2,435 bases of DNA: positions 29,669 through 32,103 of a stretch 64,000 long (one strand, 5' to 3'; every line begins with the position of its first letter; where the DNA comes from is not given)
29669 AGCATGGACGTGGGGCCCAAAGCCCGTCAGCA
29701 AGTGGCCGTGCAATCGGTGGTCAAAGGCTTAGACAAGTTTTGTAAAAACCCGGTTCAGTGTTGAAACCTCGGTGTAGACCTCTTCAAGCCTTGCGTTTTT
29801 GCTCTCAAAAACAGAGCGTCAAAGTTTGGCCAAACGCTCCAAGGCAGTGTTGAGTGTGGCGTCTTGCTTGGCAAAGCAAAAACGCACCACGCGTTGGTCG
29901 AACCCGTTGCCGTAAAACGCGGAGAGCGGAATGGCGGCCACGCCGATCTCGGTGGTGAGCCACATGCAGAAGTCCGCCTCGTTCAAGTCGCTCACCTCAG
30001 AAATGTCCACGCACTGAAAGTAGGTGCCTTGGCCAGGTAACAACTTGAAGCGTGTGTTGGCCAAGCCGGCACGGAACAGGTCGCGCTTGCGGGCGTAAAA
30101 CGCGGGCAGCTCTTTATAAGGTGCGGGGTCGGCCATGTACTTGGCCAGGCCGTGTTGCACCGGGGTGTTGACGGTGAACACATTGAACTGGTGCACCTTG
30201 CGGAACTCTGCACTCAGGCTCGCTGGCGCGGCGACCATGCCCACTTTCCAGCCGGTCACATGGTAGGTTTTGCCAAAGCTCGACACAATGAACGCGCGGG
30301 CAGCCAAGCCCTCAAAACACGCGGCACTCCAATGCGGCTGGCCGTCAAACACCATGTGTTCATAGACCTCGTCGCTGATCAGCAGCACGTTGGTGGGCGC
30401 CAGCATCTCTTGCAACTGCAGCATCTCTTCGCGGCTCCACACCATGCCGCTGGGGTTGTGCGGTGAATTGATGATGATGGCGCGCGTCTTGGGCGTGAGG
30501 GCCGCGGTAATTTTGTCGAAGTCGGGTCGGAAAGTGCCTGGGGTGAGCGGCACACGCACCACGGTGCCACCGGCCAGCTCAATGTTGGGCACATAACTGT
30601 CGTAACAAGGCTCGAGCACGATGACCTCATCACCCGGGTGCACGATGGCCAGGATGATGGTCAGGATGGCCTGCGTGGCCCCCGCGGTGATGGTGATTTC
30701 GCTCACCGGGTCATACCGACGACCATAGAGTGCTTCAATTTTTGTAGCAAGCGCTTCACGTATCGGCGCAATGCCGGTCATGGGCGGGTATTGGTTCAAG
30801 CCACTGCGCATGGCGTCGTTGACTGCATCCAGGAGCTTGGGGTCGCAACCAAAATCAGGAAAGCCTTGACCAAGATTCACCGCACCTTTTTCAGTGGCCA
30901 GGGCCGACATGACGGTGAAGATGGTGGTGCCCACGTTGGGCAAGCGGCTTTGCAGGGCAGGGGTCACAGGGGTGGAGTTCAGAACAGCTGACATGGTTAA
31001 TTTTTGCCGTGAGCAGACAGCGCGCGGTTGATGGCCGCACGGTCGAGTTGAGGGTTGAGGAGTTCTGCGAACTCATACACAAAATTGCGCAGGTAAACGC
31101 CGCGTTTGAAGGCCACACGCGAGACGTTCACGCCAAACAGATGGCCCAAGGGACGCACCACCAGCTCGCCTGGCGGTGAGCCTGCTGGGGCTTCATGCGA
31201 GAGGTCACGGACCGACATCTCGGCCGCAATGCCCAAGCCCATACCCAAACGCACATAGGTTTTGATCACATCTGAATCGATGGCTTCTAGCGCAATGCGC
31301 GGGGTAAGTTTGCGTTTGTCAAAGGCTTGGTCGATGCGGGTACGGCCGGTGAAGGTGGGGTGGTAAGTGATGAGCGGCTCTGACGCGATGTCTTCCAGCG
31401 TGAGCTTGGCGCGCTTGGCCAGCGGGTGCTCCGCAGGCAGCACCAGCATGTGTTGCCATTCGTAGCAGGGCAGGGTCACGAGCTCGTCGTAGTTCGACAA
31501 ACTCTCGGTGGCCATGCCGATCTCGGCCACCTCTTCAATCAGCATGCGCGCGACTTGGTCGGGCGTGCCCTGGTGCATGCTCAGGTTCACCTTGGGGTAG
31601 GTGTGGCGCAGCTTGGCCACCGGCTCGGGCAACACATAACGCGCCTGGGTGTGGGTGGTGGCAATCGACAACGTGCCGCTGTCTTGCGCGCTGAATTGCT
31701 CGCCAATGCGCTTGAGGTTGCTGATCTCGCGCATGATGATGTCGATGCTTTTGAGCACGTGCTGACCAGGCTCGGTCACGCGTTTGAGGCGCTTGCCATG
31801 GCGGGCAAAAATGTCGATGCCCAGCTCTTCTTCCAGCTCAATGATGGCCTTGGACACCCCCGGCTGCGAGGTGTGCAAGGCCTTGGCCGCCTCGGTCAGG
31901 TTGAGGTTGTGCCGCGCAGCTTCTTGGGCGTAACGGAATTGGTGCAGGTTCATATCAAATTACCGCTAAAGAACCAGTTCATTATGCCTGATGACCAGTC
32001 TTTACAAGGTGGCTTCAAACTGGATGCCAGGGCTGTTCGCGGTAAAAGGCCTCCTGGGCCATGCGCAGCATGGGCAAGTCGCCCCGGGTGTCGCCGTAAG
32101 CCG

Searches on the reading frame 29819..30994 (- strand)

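Call 4: search_protein_families(library=pfam, proteins=[window:29819-30994:-], max_evalue=0.01)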
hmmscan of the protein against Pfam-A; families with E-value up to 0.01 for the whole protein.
window:29819-30994:- (391 aa): 4 families
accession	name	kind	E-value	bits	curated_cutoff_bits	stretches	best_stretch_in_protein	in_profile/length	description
PF00155.27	Aminotran_1_2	-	2.1e-62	211.9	19.7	1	38-388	3-361/361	Aminotransferase class I and II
PF01041.23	DegT_DnrJ_EryC1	-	6.3e-07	29.4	19.8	1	103-175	45-118/360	DegT/DnrJ/EryC1/StrS aminotransferase family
PF01053.26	Cys_Met_Meta_PP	-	1.7e-05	24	27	1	77-192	52-160/381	Cys/Met metabolism PLP-dependent enzyme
PF00266.25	Aminotran_5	-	6.7e-05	22.5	21.5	1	98-193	62-163/371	Aminotransferase class-V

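Call 5: search_protein_families(library=ncbifam, proteins=[window:29819-30994:-], max_evalue=0.01)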
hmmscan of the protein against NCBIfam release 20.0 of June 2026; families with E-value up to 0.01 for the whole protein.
window:29819-30994:- (391 aa): 78 families (the best 25 are shown)
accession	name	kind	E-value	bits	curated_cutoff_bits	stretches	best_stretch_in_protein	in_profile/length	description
NF006569.0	PRK09082.1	subfamily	1.6e-193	643.1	420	1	11-391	5-386/386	methionine aminotransferase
NF009079.0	PRK12414.1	subfamily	3.7e-142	473.9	481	1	14-390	7-383/384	methionine aminotransferase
NF005855.0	PRK07777.1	equivalog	3.1e-121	405.4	553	1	12-390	4-386/391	pyridoxal phosphate-dependent aminotransferase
NF006488.0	PRK08912.1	equivalog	6.1e-120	400.7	498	1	18-390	8-382/387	aminotransferase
NF041364.1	GntC_guanitoxin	equivalog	4e-74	249.7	415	1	39-391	1-356/356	guanitoxin biosynthesis PLP-dependent (S)-gamma-hydroxy-L-arginine cyclodehydratase GntC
NF041091.1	asp_aminotase_Arch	equivalog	2.8e-73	246.9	550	1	36-390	27-373/376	aspartate aminotransferase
NF005817.0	PRK07683.1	equivalog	2.8e-59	200.7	575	1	26-390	18-379/387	aminotransferase A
NF005816.0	PRK07682.1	equivalog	1.8e-58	198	620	1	32-390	25-381/390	aminotransferase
NF004770.0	PRK06108.1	subfamily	7.4e-58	196.2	422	1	24-390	24-390/396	pyridoxal phosphate-dependent aminotransferase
NF005588.0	PRK07309.1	equivalog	3.8e-56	190.7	576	1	36-390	30-384/391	pyridoxal phosphate-dependent aminotransferase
NF004621.0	PRK05957.1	equivalog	2e-50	171.7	498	1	13-389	3-380/389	pyridoxal phosphate-dependent aminotransferase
NF006229.0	PRK08361.1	equivalog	4.9e-49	167.4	624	1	37-390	34-386/391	aspartate aminotransferase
NF005305.0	PRK06836.1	equivalog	6.8e-48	163.9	376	1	48-390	46-389/396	pyridoxal phosphate-dependent aminotransferase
NF005601.0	PRK07337.1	equivalog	9.6e-48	163.2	496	1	34-391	33-391/394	pyridoxal phosphate-dependent aminotransferase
NF005732.0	PRK07550.1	equivalog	1.5e-47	162.5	366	1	33-390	29-386/389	aminotransferase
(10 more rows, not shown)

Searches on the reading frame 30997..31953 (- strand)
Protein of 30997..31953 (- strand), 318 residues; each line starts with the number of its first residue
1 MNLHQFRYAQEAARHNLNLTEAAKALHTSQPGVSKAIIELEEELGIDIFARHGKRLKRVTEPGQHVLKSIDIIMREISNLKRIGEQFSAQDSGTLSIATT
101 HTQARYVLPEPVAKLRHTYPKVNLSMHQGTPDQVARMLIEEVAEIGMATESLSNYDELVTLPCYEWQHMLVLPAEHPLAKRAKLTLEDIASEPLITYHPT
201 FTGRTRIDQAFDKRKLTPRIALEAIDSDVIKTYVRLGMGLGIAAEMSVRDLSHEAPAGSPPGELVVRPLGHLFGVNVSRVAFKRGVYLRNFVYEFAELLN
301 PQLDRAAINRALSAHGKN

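Call 4: search_protein_families(library=pfam, proteins=[window:30997-31953:-], max_evalue=0.01)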
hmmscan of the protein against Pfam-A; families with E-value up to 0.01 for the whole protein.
window:30997-31953:- (318 aa): 2 families
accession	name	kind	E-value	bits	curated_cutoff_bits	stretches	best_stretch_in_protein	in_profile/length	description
PF03466.25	LysR_substrate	-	2.2e-38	132.2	28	1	89-299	2-204/209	LysR substrate binding domain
PF00126.33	HTH_1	-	7.2e-14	51.9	26.6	1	3-64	1-60/60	Bacterial regulatory helix-turn-helix protein, lysR family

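Call 5: search_protein_families(library=ncbifam, proteins=[window:30997-31953:-], max_evalue=0.01)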
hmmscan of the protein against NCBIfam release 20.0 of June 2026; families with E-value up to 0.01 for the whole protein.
window:30997-31953:- (318 aa): 52 families (the best 25 are shown)
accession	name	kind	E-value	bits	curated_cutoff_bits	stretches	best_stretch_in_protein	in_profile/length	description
NF009327.0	PRK12684.1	subfamily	3.2e-131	437.2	402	1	1-315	1-307/313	CysB family HTH-type transcriptional regulator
NF009326.0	PRK12681.1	equivalog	2.2e-106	356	436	1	1-316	1-308/324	HTH-type transcriptional regulator CysB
NF009324.0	PRK12679.1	equivalog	9.9e-96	320.5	491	1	1-311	1-303/316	HTH-type transcriptional regulator Cbl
NF009325.0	PRK12680.1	equivalog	1.8e-57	195.1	482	1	1-315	1-307/327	LysR family transcriptional regulator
NF053705.1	TransRegGltCGpos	equivalog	2.5e-41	141.9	350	1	1-252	1-250/300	glutamate biosynthesis transcriptional regulator GltC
NF008416.0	PRK11242.1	equivalog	2.5e-34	119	277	1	3-226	3-224/300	transcriptional regulator CynR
NF047520.1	trans_act_CidR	equivalog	5.1e-31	107.9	415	1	1-254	1-251/292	cidABC operon transcriptional activator CidR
NF040786.1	LysR_Sec_metab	equivalog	3.1e-30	105.2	250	1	1-251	1-253/298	selenium metabolism-associated LysR family transcriptional regulator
NF045775.1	acetoin_reg_AlsR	exception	6.3e-30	104.7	430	1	1-246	1-245/290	acetoin biosynthesis transcriptional regulator AlsR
TIGR03339.1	phn_lysR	subfamily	1.7e-29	103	341.1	1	18-248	13-238/279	aminoethylphosphonate catabolism associated LysR family transcriptional regulator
NF008239.0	PRK11013.1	equivalog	5.1e-28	98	288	1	17-277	19-269/309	LysR family transcriptional regulator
NF040889.1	trans_reg_YeiE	equivalog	4.1e-27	95.2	480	1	19-248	20-242/288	DNA-binding transcriptional regulator YeiE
NF008095.0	PRK10837.1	subfamily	2.7e-24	85.9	281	1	18-246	19-240/290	LysR family transcriptional regulator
NF008722.0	PRK11716.1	equivalog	5.8e-22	78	246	1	15-248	14-246/293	HTH-type transcriptional activator IlvY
NF007385.0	PRK09906.1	equivalog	6e-22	78.1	356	1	1-243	1-239/296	DNA-binding transcriptional regulator HcaR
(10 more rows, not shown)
